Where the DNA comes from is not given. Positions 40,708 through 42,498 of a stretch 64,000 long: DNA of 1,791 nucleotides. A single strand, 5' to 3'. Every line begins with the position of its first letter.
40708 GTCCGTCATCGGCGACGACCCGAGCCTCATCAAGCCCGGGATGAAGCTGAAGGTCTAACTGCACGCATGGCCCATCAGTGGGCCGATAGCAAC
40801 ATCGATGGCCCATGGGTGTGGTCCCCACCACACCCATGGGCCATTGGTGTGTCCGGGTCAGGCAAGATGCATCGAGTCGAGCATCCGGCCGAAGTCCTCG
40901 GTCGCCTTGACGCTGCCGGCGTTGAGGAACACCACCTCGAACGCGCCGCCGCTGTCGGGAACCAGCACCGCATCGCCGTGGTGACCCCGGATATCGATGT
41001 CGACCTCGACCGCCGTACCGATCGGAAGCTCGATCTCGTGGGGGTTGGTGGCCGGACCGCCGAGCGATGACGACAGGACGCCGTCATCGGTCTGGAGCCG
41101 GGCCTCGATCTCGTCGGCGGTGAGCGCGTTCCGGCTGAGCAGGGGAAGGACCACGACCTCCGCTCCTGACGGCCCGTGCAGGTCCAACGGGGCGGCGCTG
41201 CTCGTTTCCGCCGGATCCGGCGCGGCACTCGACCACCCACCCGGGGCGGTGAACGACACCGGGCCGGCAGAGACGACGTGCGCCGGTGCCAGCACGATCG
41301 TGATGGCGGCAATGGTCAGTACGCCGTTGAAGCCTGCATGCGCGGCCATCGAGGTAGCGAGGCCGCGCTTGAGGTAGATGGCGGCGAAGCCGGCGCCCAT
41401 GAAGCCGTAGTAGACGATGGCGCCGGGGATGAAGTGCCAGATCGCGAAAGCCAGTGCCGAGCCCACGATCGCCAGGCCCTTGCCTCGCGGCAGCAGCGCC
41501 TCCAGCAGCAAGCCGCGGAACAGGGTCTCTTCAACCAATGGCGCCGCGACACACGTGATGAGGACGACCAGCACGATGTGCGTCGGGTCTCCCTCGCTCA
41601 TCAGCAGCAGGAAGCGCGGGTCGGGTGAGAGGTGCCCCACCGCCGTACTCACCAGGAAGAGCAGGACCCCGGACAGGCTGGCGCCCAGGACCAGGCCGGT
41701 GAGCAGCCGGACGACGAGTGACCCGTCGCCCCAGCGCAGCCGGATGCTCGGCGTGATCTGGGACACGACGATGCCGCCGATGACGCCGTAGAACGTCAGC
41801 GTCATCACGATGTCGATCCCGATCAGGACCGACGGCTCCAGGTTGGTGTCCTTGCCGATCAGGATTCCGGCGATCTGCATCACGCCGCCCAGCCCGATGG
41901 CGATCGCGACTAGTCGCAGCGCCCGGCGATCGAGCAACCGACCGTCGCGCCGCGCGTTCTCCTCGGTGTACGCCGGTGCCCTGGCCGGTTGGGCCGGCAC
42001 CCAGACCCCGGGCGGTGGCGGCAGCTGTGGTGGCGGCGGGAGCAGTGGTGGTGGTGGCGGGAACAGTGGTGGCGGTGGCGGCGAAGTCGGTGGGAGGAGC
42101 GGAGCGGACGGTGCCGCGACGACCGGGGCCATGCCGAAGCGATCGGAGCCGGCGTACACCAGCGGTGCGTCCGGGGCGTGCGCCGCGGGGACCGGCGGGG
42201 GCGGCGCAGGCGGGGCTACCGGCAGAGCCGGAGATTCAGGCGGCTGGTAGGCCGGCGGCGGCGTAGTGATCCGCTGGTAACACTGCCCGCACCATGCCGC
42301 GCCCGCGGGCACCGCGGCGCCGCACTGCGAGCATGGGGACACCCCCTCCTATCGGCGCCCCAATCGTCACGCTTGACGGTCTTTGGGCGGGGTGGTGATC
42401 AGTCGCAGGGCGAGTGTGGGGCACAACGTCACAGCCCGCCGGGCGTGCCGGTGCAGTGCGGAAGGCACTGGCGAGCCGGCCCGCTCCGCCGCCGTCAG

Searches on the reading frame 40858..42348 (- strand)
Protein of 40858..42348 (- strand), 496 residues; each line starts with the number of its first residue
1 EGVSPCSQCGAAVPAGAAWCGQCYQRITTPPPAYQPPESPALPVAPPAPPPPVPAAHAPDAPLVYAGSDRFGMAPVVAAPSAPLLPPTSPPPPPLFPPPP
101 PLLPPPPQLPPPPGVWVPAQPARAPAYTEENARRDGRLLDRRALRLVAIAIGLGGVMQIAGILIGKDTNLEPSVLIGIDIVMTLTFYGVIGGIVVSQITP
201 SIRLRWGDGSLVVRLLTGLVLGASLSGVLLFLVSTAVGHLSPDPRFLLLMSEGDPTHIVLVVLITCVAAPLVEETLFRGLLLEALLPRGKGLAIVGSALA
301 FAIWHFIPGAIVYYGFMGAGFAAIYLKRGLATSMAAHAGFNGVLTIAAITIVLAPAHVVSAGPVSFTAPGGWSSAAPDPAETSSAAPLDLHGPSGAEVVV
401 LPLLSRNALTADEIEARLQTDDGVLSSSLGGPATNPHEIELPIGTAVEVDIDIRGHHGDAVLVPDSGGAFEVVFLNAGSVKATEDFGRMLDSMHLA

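Call 65: search_protein_families(library=pfam, proteins=[window:40858-42348:-], max_evalue=0.001)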
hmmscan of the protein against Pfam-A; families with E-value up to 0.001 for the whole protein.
window:40858-42348:- (496 aa): 1 family
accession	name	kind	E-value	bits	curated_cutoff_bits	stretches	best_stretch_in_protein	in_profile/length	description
PF02517.21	Rce1-like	-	1.9e-18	66.9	22.4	1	257-342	3-92/93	Type II CAAX prenyl endopeptidase Rce1-like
